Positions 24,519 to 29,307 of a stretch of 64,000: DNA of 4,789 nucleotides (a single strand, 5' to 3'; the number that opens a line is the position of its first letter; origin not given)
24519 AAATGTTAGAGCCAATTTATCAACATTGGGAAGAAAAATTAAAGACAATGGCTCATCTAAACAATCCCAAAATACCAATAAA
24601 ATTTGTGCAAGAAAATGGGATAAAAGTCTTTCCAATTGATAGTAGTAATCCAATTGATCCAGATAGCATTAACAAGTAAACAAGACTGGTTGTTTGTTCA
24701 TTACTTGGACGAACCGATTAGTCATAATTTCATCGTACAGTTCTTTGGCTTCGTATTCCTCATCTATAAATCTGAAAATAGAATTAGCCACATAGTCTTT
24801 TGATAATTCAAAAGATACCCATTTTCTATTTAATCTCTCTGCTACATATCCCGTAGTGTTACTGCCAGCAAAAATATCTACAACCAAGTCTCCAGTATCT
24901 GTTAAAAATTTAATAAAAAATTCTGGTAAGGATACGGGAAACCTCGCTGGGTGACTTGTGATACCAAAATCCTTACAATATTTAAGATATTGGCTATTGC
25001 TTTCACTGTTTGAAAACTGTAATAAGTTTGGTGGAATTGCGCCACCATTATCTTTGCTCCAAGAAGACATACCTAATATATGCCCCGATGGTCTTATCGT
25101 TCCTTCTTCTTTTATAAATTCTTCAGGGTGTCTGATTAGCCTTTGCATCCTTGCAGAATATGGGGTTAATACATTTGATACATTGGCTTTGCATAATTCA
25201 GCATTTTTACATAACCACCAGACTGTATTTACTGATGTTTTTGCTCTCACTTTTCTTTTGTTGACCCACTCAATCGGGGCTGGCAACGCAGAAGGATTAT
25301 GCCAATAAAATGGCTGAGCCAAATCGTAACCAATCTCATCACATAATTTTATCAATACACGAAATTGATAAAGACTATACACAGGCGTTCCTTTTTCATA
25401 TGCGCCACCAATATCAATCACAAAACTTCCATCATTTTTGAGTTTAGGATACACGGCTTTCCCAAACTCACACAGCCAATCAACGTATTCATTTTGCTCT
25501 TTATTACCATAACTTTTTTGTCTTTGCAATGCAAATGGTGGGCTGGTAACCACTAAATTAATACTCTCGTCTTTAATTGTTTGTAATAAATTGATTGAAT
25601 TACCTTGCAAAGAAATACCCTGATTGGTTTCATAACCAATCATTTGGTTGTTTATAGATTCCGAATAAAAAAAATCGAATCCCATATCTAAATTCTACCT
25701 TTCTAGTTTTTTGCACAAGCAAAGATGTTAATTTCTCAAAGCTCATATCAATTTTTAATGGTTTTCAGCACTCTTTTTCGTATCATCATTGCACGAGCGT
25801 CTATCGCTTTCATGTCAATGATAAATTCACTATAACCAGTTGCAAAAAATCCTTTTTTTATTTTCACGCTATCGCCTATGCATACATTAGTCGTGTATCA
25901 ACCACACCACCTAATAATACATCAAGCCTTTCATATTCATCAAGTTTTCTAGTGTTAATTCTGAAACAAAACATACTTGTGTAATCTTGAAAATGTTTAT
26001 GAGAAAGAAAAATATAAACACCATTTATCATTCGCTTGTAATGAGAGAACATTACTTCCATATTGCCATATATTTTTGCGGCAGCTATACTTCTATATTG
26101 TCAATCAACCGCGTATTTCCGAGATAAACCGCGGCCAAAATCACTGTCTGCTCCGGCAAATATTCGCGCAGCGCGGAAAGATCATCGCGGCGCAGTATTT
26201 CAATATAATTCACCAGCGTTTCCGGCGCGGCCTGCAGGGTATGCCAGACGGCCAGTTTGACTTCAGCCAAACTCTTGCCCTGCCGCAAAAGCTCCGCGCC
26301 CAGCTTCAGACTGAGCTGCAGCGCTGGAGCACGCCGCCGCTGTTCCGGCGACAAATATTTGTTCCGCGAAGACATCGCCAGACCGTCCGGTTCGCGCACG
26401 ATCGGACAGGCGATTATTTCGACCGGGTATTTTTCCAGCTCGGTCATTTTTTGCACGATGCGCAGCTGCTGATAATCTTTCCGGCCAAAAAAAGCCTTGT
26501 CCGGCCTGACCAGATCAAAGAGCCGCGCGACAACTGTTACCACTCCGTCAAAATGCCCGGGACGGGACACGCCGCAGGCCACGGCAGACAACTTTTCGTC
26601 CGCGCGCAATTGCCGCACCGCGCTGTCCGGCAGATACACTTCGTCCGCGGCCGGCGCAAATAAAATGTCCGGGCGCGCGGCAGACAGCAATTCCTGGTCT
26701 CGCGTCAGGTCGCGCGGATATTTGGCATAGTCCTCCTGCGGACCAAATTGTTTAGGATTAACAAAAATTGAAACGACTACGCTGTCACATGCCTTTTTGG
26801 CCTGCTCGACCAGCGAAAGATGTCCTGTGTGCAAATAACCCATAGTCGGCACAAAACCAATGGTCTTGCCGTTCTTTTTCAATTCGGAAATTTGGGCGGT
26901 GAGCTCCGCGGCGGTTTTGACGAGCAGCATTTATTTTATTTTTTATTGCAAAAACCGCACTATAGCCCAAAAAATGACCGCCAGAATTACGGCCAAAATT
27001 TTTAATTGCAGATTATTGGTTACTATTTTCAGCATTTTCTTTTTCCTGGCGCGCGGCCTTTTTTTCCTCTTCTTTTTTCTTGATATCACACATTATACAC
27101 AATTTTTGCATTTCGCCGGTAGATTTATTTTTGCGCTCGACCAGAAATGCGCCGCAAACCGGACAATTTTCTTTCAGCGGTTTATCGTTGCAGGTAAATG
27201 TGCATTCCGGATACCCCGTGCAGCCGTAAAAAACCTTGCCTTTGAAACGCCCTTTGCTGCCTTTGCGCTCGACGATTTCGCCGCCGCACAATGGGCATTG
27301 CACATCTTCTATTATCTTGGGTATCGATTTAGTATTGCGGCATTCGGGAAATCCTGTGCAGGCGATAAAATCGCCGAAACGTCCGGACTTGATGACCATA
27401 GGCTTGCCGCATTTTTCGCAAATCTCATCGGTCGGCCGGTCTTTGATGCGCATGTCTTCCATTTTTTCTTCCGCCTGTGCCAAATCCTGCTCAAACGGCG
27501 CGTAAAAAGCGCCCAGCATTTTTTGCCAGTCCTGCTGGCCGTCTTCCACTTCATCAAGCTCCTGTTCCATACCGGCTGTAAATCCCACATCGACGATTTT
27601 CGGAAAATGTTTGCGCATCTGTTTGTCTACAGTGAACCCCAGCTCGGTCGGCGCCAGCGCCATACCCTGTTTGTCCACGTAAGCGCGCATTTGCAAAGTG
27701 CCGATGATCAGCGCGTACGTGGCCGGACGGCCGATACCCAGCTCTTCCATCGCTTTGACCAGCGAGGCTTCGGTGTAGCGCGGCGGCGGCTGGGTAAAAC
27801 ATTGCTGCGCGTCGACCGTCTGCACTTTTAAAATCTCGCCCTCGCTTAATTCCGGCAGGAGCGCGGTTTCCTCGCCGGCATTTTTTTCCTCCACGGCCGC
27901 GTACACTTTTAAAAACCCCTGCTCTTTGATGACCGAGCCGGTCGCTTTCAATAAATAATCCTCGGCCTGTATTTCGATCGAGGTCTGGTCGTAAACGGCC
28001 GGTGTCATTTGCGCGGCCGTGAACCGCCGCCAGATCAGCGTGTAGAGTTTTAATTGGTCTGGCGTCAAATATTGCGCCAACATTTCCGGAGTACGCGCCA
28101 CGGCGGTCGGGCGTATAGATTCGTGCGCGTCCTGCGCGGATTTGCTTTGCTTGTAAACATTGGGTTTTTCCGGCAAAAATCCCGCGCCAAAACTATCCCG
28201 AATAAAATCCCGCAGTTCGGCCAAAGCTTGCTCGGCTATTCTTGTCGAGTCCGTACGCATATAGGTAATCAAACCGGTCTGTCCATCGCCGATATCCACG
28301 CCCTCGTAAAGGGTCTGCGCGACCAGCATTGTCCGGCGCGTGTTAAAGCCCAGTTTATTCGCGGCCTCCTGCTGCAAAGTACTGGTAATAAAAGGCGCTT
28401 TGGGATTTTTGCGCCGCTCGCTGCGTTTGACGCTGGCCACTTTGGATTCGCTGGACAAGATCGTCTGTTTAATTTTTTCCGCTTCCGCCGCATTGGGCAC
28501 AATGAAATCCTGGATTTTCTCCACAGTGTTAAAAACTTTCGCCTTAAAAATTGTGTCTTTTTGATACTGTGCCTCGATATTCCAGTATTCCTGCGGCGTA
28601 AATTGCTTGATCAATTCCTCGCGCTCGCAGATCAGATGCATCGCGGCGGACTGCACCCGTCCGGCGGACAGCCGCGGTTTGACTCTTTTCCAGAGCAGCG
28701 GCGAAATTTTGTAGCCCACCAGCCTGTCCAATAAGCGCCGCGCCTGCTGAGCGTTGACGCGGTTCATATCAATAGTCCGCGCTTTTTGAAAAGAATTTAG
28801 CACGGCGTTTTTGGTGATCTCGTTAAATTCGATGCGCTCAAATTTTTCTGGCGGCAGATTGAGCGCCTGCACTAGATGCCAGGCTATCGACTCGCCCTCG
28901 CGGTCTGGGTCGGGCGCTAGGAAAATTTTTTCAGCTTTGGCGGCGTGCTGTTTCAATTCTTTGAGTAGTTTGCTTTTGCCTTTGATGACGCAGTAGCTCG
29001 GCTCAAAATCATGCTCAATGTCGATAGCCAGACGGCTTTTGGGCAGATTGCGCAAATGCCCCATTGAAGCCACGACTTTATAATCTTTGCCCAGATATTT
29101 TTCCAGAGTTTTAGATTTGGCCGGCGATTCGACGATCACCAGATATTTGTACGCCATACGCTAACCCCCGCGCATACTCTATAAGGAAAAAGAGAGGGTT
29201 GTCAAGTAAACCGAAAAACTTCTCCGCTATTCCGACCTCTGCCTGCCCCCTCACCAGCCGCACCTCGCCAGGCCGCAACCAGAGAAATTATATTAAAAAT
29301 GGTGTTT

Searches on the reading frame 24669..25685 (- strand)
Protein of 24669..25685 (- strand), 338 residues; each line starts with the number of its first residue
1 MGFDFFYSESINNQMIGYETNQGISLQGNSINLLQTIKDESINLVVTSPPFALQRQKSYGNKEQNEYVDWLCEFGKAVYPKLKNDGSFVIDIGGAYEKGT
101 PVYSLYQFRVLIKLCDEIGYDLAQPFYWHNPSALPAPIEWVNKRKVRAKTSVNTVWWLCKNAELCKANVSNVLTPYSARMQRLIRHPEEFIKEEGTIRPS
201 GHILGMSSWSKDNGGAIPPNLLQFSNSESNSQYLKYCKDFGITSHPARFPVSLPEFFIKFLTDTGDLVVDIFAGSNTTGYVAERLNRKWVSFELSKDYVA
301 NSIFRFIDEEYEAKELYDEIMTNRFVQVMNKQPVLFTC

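Call 64: search_protein_families(library=pfam, proteins=[window:24669-25685:-], max_evalue=0.001)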
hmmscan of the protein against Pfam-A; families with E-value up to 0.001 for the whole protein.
window:24669-25685:- (338 aa): 1 family
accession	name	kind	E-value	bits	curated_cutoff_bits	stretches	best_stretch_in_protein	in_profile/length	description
PF01555.25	N6_N4_Mtase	-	3.1e-38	132.4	26.7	1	42-300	1-217/221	DNA methylase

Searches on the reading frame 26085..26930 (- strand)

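Call 64: search_protein_families(library=pfam, proteins=[window:26085-26930:-], max_evalue=0.001)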
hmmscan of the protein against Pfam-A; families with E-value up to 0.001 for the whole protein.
window:26085-26930:- (281 aa): 1 family
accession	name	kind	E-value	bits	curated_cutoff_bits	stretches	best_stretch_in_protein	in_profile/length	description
PF02569.21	Pantoate_ligase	-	6.2e-100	334.2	20.7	1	4-279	3-267/268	Pantoate-beta-alanine ligase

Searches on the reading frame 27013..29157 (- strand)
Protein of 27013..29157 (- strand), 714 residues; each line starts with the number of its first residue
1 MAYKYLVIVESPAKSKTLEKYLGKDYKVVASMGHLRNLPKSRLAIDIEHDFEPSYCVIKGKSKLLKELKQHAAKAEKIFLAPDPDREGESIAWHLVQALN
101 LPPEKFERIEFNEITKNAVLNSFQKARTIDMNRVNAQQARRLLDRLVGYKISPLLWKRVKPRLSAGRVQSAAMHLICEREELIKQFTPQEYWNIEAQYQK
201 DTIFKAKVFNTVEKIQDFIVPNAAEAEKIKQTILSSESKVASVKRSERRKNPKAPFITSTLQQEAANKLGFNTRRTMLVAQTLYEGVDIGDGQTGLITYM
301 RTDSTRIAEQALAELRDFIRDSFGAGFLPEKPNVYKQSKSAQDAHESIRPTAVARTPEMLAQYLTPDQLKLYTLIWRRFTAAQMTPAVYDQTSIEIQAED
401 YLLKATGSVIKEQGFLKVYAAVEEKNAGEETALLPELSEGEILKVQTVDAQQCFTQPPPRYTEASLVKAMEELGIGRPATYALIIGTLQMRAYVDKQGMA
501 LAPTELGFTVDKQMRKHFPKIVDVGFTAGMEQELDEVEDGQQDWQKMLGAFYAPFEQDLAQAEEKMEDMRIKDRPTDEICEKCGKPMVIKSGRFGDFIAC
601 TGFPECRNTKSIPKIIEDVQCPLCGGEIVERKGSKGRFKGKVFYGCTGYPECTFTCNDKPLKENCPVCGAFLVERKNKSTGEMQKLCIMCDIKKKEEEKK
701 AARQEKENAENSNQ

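Call 64: search_protein_families(library=pfam, proteins=[window:27013-29157:-], max_evalue=0.001)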
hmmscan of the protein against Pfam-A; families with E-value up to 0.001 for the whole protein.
window:27013-29157:- (714 aa): 3 families
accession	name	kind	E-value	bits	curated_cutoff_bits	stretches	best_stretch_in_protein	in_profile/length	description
PF01131.25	Topoisom_bac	-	1.6e-126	423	35.1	1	129-548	2-410/411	DNA topoisomerase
PF01396.24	Zn_ribbon_Top1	-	7.7e-29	99.6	32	2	578-614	2-38/39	Topoisomerase DNA binding C4 zinc finger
PF01751.28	Toprim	-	6.1e-24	84.5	23.1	1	6-114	2-96/96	Toprim domain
